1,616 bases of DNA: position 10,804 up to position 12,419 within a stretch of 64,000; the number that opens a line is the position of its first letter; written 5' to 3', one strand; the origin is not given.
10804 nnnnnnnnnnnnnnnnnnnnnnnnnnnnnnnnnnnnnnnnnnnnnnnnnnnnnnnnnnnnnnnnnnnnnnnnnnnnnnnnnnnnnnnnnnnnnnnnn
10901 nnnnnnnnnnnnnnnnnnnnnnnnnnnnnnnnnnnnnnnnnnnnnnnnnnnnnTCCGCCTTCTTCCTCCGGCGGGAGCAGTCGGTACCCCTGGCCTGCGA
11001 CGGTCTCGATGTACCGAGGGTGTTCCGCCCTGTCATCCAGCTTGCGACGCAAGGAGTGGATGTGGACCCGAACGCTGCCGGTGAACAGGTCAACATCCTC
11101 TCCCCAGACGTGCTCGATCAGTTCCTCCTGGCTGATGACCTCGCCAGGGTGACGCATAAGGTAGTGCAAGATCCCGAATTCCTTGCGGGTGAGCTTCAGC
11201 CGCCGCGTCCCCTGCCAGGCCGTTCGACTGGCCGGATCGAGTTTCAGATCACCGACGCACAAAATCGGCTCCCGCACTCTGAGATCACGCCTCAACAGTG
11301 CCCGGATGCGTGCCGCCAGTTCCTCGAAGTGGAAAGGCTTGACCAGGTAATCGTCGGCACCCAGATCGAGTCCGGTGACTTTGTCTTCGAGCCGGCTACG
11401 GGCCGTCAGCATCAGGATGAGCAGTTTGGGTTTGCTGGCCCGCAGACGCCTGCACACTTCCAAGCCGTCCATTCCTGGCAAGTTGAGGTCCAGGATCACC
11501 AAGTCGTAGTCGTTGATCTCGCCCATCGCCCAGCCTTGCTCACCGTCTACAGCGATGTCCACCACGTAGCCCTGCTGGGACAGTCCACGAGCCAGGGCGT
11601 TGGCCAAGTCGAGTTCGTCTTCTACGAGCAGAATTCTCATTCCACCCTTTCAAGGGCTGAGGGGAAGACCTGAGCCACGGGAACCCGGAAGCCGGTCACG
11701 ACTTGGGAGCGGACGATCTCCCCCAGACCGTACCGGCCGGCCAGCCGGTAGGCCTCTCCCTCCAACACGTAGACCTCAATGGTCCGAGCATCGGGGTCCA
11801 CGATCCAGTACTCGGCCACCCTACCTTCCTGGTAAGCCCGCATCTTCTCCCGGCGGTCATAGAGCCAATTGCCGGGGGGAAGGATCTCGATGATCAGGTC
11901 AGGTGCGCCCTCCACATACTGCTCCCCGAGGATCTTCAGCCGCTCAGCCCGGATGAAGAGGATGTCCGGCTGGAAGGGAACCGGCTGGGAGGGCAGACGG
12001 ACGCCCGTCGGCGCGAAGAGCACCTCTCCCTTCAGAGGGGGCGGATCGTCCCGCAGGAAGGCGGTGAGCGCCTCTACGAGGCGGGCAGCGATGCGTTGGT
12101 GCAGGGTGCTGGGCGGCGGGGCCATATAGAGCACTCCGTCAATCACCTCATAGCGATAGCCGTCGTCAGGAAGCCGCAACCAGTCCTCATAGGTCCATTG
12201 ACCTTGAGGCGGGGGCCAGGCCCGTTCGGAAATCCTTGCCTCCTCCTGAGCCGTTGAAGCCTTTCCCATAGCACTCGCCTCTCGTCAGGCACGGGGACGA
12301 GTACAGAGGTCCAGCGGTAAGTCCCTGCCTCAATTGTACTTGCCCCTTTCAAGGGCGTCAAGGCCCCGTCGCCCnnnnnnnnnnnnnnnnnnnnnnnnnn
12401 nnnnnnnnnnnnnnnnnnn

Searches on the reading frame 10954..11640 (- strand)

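Call 66: search_protein_families(library=pfam, proteins=[window:10954-11640:-], max_evalue=0.00001)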
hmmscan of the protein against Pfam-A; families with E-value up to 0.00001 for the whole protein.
window:10954-11640:- (229 aa): 2 families
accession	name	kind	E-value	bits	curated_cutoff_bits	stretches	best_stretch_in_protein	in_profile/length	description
PF00072.30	Response_reg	-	3.5e-30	104.9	30.2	1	3-113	1-111/111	Response regulator receiver domain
PF00486.34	Trans_reg_C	-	4.9e-29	100.7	26.2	1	147-221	3-77/77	Transcriptional regulatory protein, C terminal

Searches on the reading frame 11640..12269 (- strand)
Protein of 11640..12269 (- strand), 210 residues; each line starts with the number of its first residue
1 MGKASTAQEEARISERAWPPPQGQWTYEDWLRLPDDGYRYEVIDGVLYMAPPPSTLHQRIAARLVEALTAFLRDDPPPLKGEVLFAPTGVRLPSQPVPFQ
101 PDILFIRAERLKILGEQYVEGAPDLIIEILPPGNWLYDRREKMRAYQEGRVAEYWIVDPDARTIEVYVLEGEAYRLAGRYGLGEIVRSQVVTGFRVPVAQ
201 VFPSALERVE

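Call 66: search_protein_families(library=pfam, proteins=[window:11640-12269:-], max_evalue=0.00001)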
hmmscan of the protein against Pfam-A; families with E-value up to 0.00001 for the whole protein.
window:11640-12269:- (210 aa): 1 family
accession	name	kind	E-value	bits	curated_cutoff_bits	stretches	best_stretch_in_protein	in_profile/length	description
PF05685.18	Uma2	-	5.2e-35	120.9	27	1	28-198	2-171/172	Putative restriction endonuclease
